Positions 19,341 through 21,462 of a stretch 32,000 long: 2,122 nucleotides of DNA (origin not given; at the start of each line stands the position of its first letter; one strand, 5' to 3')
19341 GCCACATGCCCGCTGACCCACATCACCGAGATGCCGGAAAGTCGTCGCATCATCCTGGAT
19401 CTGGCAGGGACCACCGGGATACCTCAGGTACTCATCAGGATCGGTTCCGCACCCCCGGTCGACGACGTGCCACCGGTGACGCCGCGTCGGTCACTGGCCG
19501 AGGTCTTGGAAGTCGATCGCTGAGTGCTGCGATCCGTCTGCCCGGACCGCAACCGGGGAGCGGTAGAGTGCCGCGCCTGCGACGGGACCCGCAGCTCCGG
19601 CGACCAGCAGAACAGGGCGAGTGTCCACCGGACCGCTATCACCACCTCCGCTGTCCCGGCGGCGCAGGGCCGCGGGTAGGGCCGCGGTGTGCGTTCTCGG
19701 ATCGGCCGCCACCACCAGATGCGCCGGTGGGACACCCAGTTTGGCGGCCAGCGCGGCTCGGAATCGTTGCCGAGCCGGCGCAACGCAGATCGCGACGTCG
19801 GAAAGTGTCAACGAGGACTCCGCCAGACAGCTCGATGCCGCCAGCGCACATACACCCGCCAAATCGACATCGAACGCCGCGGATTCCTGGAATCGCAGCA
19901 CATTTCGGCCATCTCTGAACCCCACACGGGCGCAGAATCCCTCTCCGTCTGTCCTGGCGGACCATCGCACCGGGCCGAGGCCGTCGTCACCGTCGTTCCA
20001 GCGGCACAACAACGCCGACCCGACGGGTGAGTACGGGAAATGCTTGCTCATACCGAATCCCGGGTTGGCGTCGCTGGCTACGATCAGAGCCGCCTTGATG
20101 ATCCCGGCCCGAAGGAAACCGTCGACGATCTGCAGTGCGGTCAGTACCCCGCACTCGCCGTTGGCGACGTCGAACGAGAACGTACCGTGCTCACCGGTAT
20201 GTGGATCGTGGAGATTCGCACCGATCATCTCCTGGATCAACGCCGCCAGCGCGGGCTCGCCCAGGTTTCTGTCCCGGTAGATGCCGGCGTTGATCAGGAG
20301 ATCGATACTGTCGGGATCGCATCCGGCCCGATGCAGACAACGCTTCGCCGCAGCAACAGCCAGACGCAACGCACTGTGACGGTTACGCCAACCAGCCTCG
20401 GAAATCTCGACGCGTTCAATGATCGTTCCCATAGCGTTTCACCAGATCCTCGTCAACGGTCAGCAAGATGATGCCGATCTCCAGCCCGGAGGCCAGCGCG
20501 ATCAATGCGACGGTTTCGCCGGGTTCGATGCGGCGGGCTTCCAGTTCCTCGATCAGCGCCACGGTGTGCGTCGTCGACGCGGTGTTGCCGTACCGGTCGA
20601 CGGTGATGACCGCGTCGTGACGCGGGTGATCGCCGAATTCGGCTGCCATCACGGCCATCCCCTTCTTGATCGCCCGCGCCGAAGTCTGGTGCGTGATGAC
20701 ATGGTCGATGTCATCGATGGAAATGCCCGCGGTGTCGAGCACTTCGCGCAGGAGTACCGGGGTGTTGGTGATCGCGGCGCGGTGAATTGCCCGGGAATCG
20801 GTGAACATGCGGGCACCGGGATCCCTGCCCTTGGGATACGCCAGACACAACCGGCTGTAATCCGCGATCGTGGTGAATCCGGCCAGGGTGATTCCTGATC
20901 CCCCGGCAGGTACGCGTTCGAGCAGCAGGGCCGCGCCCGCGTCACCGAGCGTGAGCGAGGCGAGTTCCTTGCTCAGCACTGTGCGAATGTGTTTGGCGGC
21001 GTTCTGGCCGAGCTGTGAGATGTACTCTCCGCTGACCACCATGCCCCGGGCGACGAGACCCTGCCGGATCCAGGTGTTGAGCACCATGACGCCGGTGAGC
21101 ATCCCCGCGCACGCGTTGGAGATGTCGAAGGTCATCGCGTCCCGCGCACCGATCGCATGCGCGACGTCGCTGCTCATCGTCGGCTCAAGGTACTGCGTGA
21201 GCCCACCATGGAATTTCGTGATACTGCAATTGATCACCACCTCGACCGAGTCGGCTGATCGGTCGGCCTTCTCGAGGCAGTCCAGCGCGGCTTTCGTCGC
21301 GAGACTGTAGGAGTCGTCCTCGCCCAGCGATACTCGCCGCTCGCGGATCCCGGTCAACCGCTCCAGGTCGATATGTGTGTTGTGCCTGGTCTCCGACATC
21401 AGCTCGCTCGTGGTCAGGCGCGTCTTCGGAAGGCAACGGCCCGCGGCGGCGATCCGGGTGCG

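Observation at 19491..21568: Overlapping pair of KAS III-like genes, one active and one catalytically dead, behind a DosR-like box; possibly a PqsBC-style heterodimeric condensing enzyme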

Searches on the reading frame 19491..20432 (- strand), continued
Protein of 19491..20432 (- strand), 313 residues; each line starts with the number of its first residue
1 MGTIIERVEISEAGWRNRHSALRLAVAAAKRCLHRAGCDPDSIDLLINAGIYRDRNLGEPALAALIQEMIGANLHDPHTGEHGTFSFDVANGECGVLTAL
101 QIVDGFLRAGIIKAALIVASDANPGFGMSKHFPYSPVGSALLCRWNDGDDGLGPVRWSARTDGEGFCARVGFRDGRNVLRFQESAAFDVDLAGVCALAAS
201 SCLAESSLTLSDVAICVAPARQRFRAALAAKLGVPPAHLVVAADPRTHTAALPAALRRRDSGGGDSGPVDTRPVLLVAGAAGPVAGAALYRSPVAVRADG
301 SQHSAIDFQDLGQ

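Call 62: search_protein_families(library=pfam, proteins=[L016:474-2069:+, L016:2079-3278:-, L016:4226-4807:-, L016:7333-8253:-, L016:6876-7526:-, L010:360-1472:+, L010:1465-2355:+, L010:3143-4447:+, L010:8908-10947:-, L010:7896-8942:-], max_evalue=0.0001)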
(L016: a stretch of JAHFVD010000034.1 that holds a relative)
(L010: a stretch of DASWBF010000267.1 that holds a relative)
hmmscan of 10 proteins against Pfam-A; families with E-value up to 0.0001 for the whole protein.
L016:474-2069:+ (531 aa): 0 families

L016:2079-3278:- (399 aa): 1 family
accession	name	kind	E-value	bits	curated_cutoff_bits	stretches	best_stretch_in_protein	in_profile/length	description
PF00722.28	Glyco_hydro_16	-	2.1e-10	40.8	22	1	256-343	44-130/175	Glycosyl hydrolases family 16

L016:4226-4807:- (193 aa): 0 families

L016:7333-8253:- (306 aa): 0 families

L016:6876-7526:- (216 aa): 1 family
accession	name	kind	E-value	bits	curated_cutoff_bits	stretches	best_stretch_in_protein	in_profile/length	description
PF07883.17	Cupin_2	-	7.5e-06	26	27.2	1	142-198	3-58/70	Cupin domain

L010:360-1472:+ (370 aa): 10 families
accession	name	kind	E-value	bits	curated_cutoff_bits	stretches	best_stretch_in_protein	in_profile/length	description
PF17179.9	Fer4_22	-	5.3e-32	111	27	1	260-354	1-95/95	4Fe-4S dicluster domain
PF12838.12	Fer4_7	-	4.9e-09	36.9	27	0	334-354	32-52/52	4Fe-4S dicluster domain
PF13534.11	Fer4_17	-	9.3e-09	36.2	22.2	0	242-273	27-58/61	4Fe-4S dicluster domain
PF13746.11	Fer4_18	-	4.7e-08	33.7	27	0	327-360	48-81/114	4Fe-4S dicluster domain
PF13183.11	Fer4_8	-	5.8e-08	33.6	27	1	258-354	2-68/68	4Fe-4S dicluster domain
PF13237.11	Fer4_10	-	4.3e-07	30.2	25.5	0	338-357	7-27/53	4Fe-4S dicluster domain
PF25160.1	LdpA_Fe-S-bd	-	3.9e-06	27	27.6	0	338-354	26-42/49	LdpA Fe-S cluster-binding domain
PF12797.12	Fer4_2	-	4.6e-06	26.7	24.5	0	338-352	8-22/22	4Fe-4S binding domain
PF13187.11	Fer4_9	-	3.3e-05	24.2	27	0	260-353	1-50/52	4Fe-4S dicluster domain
PF13484.11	Fer4_16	-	7.5e-05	23.9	30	0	340-359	2-20/66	4Fe-4S double cluster binding domain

L010:1465-2355:+ (296 aa): 2 families
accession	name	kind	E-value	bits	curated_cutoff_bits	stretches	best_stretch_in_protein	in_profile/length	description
PF00175.26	NAD_binding_1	-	1.6e-16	61.3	22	1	135-236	2-107/109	Oxidoreductase NAD-binding domain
PF10418.14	DHODB_Fe-S_bind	-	1.5e-05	25.1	23.9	1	255-285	1-38/41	Iron-sulfur cluster binding domain of dihydroorotate dehydrogenase B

L010:3143-4447:+ (434 aa): 1 family
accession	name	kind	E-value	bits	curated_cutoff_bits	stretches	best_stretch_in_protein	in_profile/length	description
PF00374.24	NiFeSe_Hases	-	9e-24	84.7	25.8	2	47-132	1-86/508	Nickel-dependent hydrogenase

L010:8908-10947:- (679 aa): 2 families
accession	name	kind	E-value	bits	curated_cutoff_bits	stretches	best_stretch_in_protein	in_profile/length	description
PF05139.19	Erythro_esteras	-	9.8e-126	420.7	26.4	1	293-654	1-358/358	Erythromycin esterase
PF00156.33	Pribosyltran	-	3.2e-17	62.7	26.3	1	21-179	14-130/158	Phosphoribosyl transferase domain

L010:7896-8942:- (348 aa): 1 family
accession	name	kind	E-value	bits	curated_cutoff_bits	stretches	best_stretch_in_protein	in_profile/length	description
PF00294.29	PfkB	-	3.5e-56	191.2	25.8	1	49-329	8-298/302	pfkB family carbohydrate kinase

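Call 65: list_cluster_members(proteins=[P0284, P0376, P0382, P0415, P0283, P0350, P0356, P0380])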
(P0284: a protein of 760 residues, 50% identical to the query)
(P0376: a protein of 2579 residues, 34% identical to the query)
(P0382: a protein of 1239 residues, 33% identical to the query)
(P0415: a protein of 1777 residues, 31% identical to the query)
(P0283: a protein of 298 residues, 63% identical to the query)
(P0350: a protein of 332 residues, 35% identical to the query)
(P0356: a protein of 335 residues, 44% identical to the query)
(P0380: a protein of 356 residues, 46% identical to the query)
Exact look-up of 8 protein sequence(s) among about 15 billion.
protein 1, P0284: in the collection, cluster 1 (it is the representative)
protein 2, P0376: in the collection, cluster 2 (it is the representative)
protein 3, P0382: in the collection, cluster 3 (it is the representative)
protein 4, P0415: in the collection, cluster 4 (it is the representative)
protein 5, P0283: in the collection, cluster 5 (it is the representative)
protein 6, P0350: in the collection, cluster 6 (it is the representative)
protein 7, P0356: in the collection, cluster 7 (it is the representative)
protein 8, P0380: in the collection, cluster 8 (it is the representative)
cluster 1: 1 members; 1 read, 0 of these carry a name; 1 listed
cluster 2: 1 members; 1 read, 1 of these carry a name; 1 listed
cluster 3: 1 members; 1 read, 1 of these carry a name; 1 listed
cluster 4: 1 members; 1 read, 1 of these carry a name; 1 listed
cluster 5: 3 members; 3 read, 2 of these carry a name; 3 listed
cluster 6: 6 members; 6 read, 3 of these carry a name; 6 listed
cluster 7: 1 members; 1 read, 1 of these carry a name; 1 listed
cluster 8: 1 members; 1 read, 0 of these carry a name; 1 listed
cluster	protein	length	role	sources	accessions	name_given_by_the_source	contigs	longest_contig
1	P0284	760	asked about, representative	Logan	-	-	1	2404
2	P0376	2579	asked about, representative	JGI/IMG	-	amino acid adenylation domain-containing protein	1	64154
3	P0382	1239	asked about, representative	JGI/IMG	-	amino acid adenylation domain-containing protein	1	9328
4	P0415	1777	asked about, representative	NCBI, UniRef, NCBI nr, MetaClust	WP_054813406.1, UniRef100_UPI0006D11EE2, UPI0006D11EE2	non-ribosomal peptide synthetase [Nocardia arizonensis] | non-ribosomal peptide synthetase n=1 Tax=Nocardia arizonensis TaxID=1141647 ... | status=active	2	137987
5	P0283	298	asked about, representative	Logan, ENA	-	-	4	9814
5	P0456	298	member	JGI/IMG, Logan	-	3-oxoacyl-[acyl-carrier-protein] synthase-3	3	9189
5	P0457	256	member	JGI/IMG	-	3-oxoacyl-[acyl-carrier-protein] synthase-3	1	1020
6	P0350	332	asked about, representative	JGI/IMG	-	-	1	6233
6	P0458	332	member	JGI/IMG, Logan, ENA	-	3-oxoacyl-[acyl-carrier-protein] synthase-3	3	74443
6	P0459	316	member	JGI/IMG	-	3-oxoacyl-[acyl-carrier-protein] synthase-3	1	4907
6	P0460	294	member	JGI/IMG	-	3-oxoacyl-[acyl-carrier-protein] synthase-3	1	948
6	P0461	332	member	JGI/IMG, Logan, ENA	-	-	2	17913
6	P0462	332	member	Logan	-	-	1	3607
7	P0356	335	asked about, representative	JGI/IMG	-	3-oxoacyl-[acyl-carrier-protein] synthase-3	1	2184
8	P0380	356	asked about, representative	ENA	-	-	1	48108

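Call 74: search_protein_families(library=pfam, proteins=[P0371, P0415], max_evalue=0.001)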
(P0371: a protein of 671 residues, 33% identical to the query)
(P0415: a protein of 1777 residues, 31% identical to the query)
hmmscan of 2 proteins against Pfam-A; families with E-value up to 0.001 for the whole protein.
P0371 (671 aa): 3 families
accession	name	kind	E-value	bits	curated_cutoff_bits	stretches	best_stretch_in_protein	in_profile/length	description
PF08541.16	ACP_syn_III_C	-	4.6e-23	81.6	26.6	2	250-344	2-89/90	3-Oxoacyl-[acyl-carrier-protein (ACP)] synthase III C terminal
PF08545.16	ACP_syn_III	-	8.5e-22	77.3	24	2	118-204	1-78/80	3-Oxoacyl-[acyl-carrier-protein (ACP)] synthase III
PF07451.17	SpoVAD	-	0.0008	18.7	22.1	0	120-224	102-200/329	Stage V sporulation protein AD (SpoVAD)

P0415 (1777 aa): 6 families
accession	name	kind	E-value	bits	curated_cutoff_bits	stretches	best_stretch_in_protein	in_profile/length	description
PF00668.25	Condensation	-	7.8e-84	282.4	30.6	1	35-471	6-451/456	Condensation domain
PF00501.34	AMP-binding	-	1.9e-81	274.3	29.9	1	497-840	3-383/384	AMP-binding enzyme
PF08541.16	ACP_syn_III_C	-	6.6e-23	81.1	26.6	2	1352-1447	1-89/90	3-Oxoacyl-[acyl-carrier-protein (ACP)] synthase III C terminal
PF08545.16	ACP_syn_III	-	3.6e-19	68.9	24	1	1221-1306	1-77/80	3-Oxoacyl-[acyl-carrier-protein (ACP)] synthase III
PF13193.12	AMP-binding_C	-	3.9e-13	50.5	24.5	1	904-980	1-76/76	AMP-binding enzyme C-terminal domain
PF00550.31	PP-binding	-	1.2e-07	32.3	20.8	1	1010-1070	2-65/67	Phosphopantetheine attachment site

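Call 84: find_encoding_contigs(protein=window:19491-20432:-, flank=3000, max_places=6)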
Protein window:19491-20432:- (313 aa): 24 contigs read that carry it; 6 places shown.
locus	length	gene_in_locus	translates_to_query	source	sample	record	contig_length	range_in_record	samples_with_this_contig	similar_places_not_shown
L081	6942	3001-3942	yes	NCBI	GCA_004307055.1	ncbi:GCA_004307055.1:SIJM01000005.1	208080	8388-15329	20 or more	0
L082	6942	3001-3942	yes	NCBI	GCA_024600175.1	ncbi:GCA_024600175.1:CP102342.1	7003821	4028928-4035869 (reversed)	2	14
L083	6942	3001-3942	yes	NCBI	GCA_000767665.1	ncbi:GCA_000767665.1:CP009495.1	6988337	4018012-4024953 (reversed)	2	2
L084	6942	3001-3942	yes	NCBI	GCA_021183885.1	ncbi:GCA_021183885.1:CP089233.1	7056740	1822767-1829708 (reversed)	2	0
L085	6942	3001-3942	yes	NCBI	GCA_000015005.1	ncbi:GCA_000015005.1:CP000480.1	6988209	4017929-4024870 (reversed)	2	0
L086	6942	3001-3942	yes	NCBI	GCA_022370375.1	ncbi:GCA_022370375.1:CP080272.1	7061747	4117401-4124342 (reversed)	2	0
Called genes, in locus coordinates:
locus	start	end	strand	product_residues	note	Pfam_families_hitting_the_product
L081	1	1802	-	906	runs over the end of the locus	PF03636:Glyco_hydro_65N, PF03632:Glyco_hydro_65m, PF03633:Glyco_hydro_65C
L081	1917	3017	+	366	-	PF08545:ACP_syn_III, PF08541:ACP_syn_III_C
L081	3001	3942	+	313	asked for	-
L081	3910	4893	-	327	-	PF00881:Nitroreductase (faint)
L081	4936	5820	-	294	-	PF00582:Usp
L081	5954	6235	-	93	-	-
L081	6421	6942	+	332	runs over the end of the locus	PF00294:PfkB, PF08543:Phos_pyr_kin (weak)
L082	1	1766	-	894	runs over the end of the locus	PF03636:Glyco_hydro_65N, PF03632:Glyco_hydro_65m, PF03633:Glyco_hydro_65C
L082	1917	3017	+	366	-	PF08545:ACP_syn_III, PF08541:ACP_syn_III_C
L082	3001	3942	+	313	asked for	-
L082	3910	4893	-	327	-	PF00881:Nitroreductase (faint)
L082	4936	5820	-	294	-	PF00582:Usp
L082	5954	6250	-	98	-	-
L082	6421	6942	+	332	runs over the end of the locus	PF00294:PfkB, PF08543:Phos_pyr_kin (weak)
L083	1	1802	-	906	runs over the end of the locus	PF03636:Glyco_hydro_65N, PF03632:Glyco_hydro_65m, PF03633:Glyco_hydro_65C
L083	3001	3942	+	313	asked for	-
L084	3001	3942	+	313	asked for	-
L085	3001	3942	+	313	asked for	-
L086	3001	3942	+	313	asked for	-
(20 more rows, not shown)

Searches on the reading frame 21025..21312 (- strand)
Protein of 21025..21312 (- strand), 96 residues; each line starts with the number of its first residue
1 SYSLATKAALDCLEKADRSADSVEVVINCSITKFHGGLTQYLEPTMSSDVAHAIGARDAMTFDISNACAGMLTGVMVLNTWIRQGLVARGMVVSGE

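Call 49: search_solved_structures(query=window:21025-21312:-, max_evalue=0.01, show_alignments=5)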
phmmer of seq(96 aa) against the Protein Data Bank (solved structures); distinct sequences matched with E-value up to 0.01: 23.
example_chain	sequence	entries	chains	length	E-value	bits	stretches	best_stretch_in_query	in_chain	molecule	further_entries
3row_A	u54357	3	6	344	1.4e-06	31.6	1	4-96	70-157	3-oxoacyl-[ACP] synthase III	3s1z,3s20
3s21_A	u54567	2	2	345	1.4e-06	31.6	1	4-96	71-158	3-oxoacyl-[ACP] synthase III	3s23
6b2s_A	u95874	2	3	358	1.5e-06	31.5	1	4-96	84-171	3-oxoacyl-[ACP] synthase III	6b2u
6b2r_A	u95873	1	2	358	1.5e-06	31.5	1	4-96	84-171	3-oxoacyl-[ACP] synthase III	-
6b2t_A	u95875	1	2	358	1.5e-06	31.5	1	4-96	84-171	3-oxoacyl-[ACP] synthase III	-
4ewp_A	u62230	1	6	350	1.8e-06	31.3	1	4-93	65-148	3-oxoacyl-[acyl-carrier-protein] synthase 3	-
8vd9_A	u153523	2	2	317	3.9e-06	30.2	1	4-93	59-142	Beta-ketoacyl-[acyl-carrier-protein] synthase III 1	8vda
5vxf_A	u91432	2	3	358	4e-06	30.1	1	4-96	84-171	3-oxoacyl-[ACP] synthase III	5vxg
5vxh_A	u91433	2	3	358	4.1e-06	30.1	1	4-96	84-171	3-oxoacyl-[ACP] synthase III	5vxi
3il4_A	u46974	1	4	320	8.9e-06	29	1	6-96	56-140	3-oxoacyl-[acyl-carrier-protein] synthase 3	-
3il6_A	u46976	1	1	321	9.1e-06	29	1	6-96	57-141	3-oxoacyl-[acyl-carrier-protein] synthase 3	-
3il5_A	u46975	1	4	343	1e-05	28.8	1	6-96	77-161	3-oxoacyl-[acyl-carrier-protein] synthase 3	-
5vxd_A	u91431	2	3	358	1.1e-05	28.7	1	4-96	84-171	3-oxoacyl-[ACP] synthase III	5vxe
3fk5_A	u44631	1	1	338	1.5e-05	28.3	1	4-96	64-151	3-oxoacyl-synthase III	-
4kti_A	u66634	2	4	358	2.9e-05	27.4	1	4-96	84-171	3-oxoacyl-[ACP] synthase III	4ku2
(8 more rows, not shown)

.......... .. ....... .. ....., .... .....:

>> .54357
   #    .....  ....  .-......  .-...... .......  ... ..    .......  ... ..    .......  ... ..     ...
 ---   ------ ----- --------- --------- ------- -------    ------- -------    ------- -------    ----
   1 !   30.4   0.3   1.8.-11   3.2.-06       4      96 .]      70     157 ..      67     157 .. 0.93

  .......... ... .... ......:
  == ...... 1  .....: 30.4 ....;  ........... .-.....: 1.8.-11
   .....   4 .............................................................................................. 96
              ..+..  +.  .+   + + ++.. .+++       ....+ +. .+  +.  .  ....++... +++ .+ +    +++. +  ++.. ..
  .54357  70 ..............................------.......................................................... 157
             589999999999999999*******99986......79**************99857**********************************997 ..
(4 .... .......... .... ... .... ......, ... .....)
